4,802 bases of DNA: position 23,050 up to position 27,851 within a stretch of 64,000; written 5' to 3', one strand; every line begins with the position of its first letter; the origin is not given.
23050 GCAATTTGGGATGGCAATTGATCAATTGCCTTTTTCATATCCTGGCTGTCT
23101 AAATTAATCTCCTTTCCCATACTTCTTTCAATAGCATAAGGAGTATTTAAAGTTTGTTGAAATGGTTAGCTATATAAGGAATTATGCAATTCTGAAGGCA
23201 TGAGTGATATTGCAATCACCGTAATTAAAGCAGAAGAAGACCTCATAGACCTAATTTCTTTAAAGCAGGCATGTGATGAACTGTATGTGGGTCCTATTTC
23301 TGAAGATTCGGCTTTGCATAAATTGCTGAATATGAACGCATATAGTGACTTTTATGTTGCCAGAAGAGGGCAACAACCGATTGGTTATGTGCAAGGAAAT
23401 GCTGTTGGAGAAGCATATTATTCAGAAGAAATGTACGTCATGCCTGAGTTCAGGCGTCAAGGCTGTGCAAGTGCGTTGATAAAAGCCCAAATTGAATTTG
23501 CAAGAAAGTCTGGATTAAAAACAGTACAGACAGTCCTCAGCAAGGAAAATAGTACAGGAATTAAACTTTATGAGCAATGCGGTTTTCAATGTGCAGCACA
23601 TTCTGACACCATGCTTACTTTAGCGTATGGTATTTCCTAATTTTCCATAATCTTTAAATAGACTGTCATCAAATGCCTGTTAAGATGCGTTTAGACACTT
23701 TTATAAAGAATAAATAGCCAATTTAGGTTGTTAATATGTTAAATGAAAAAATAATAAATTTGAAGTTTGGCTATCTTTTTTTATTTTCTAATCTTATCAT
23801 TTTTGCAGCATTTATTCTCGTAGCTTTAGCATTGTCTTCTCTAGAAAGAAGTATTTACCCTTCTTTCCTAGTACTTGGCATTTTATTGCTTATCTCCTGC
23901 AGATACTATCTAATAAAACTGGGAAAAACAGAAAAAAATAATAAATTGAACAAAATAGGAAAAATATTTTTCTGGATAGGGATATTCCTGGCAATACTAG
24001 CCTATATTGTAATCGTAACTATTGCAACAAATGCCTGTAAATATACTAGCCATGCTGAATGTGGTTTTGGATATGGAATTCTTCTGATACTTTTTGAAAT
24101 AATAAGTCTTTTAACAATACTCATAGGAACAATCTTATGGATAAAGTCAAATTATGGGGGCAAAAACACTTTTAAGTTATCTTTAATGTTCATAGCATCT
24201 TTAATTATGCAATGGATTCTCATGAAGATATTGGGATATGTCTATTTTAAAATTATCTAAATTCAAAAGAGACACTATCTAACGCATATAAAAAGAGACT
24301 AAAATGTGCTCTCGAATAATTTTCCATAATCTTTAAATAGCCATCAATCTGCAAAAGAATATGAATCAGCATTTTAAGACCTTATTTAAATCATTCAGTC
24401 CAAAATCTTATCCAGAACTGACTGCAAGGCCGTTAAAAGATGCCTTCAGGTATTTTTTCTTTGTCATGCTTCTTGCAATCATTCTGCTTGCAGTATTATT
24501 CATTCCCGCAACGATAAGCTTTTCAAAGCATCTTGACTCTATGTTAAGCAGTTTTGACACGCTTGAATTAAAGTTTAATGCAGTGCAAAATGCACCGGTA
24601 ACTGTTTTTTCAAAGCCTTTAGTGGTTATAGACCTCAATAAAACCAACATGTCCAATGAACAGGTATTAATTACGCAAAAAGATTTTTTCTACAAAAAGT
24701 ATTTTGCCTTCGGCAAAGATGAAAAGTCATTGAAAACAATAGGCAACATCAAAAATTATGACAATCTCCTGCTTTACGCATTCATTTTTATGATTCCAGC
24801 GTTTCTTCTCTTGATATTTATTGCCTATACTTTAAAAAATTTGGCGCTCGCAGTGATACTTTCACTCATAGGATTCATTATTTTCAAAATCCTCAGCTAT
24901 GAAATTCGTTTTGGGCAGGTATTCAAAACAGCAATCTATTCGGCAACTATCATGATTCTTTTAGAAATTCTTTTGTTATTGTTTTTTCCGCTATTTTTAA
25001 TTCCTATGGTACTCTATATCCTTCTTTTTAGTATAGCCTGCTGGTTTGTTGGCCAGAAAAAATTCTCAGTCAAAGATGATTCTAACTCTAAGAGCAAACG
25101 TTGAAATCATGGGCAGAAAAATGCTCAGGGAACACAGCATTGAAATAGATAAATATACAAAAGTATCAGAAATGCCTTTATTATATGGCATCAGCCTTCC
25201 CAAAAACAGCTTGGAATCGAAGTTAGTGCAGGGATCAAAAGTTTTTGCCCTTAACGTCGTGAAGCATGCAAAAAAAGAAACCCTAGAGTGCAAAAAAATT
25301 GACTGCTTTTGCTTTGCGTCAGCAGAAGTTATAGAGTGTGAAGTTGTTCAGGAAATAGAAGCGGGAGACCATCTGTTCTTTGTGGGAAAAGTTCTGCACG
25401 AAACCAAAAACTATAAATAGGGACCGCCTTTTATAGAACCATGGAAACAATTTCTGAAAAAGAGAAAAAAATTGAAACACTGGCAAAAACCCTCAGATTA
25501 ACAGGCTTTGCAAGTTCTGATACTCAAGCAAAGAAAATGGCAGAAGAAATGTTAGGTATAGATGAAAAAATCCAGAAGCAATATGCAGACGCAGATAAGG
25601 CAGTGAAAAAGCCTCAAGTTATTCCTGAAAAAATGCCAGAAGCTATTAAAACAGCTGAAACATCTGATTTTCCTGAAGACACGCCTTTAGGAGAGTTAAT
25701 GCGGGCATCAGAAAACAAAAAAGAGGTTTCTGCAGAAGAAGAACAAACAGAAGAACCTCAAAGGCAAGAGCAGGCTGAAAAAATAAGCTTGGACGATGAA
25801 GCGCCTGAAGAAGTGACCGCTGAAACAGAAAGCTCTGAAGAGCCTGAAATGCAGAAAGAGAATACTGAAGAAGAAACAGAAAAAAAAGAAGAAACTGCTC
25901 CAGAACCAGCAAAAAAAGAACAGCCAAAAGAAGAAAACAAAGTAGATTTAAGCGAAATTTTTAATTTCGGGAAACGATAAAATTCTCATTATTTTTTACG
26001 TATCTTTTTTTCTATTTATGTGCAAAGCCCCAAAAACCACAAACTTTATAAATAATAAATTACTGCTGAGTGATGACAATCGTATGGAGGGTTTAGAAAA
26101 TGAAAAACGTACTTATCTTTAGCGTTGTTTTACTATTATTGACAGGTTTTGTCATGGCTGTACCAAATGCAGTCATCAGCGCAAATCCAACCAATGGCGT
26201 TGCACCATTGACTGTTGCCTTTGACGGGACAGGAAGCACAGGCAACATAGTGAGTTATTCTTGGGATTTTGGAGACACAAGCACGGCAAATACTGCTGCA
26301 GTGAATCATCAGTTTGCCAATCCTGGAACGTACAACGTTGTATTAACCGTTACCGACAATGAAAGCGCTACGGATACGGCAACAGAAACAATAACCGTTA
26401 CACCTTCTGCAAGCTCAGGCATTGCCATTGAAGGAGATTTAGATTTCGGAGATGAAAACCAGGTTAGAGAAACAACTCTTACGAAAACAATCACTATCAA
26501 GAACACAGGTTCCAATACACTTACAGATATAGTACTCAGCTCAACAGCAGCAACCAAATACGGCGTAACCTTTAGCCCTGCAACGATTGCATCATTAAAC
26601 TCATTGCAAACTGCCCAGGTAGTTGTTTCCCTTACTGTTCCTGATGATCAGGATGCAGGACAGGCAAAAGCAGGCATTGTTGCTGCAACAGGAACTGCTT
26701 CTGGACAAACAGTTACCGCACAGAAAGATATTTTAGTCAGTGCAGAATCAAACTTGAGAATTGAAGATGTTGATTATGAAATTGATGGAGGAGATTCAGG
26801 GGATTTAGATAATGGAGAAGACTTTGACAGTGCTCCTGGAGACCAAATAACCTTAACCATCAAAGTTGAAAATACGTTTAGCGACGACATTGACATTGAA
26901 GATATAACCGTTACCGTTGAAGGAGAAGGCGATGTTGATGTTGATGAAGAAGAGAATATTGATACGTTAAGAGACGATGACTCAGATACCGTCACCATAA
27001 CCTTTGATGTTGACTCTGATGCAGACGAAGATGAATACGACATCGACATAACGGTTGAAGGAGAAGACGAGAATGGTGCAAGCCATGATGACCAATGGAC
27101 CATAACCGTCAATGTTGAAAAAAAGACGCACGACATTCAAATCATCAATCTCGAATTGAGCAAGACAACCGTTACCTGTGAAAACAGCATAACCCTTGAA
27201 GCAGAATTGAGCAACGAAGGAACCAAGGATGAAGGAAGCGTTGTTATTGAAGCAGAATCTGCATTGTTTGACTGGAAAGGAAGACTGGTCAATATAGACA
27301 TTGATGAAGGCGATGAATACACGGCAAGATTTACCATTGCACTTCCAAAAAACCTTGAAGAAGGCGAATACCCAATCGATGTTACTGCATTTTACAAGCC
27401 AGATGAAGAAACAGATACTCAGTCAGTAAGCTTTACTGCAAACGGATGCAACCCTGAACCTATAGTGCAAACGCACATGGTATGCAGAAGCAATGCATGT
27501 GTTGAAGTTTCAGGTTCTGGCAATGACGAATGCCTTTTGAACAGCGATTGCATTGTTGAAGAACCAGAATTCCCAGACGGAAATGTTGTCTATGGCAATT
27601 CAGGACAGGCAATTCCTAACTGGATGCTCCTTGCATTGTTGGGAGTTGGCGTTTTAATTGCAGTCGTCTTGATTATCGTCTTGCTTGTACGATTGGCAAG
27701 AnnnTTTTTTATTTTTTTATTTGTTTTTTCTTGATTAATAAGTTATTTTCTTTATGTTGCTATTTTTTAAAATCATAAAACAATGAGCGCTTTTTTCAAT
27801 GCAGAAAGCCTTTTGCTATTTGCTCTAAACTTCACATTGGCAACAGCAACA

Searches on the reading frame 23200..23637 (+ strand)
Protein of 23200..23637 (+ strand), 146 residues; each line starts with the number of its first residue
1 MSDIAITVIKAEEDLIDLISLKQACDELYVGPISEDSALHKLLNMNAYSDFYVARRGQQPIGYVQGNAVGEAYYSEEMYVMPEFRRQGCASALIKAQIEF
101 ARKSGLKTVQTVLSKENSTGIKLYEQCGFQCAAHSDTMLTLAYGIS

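Call 37: search_protein_families(library=pfam, proteins=[window:23200-23637:+], max_evalue=0.001)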
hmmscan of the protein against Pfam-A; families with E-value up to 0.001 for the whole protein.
window:23200-23637:+ (146 aa): 8 families
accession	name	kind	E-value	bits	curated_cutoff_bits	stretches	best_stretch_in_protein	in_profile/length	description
PF13508.13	Acetyltransf_7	-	4.5e-16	59.4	27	1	49-130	3-83/84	Acetyltransferase (GNAT) domain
PF00583.31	Acetyltransf_1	-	2.1e-15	57.4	20.7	1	44-129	26-116/116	Acetyltransferase (GNAT) family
PF13673.13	Acetyltransf_10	-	1.7e-10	41.4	23.6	1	36-132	19-110/128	Acetyltransferase (GNAT) domain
PF08445.16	FR47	-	5.6e-06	26.7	22.1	1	78-133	27-81/86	FR47-like protein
PF13302.13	Acetyltransf_3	-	9.6e-06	26.8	25.4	1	36-130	35-138/138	Acetyltransferase (GNAT) domain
PF14542.12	Acetyltransf_CG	-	9.9e-06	26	30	1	63-109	14-61/80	GCN5-related N-acetyl-transferase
PF13420.13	Acetyltransf_4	-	0.0001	22.8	24.3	1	47-134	47-139/155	Acetyltransferase (GNAT) domain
PF13480.13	Acetyltransf_6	-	0.00011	22.8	22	1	50-110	73-133/143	Acetyltransferase (GNAT) domain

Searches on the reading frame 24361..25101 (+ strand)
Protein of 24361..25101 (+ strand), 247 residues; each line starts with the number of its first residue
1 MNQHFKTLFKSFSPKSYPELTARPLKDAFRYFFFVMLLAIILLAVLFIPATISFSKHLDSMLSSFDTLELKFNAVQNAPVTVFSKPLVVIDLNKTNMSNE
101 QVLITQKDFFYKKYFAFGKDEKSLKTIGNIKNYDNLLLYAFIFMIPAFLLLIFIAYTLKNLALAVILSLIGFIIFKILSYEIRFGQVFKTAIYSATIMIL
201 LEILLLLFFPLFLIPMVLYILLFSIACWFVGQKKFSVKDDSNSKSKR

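Call 37: search_protein_families(library=pfam, proteins=[window:24361-25101:+], max_evalue=0.001)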
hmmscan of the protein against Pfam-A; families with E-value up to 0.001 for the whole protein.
window:24361-25101:+ (247 aa): 1 family
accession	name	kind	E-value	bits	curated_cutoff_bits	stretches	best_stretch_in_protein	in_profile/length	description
PF06691.16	DUF1189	-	1.1e-08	35.4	28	1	5-229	1-242/244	Protein of unknown function (DUF1189)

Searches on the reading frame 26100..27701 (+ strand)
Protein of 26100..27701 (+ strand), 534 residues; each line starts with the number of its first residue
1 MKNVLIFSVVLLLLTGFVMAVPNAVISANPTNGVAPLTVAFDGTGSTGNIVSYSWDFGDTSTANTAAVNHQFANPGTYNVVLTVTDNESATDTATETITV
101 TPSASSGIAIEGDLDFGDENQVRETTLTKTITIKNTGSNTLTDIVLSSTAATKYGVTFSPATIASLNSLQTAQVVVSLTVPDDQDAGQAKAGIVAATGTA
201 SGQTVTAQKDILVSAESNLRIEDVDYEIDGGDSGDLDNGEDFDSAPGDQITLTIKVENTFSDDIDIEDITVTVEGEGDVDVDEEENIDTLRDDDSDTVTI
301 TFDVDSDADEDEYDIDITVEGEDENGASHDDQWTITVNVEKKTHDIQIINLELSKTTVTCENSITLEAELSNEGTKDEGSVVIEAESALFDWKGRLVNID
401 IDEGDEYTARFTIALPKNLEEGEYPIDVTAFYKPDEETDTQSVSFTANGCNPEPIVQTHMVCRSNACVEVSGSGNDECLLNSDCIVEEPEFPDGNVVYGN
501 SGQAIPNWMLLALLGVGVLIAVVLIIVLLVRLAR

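Call 37: search_protein_families(library=pfam, proteins=[window:26100-27701:+], max_evalue=0.001)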
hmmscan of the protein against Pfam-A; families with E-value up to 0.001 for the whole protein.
window:26100-27701:+ (534 aa): 5 families
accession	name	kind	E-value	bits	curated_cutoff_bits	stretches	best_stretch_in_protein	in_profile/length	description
PF18911.6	PKD_4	-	3.4e-18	65.9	27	1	22-100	4-85/85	PKD domain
PF00801.26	PKD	-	1.1e-12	48.1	23.5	1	24-97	2-78/80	PKD domain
PF10633.15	NPCBM_assoc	-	3.2e-08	34.1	24.4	0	128-190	8-70/78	NPCBM-associated, NEW3 domain of alpha-galactosidase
PF22352.2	K319L-like_PKD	-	1.8e-05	25.1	27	1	38-100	13-84/84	K319L-like, PKD domain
PF11614.14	FixG_C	-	0.00078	20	25.6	0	268-327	48-108/119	IG-like fold at C-terminal of FixG, putative oxidoreductase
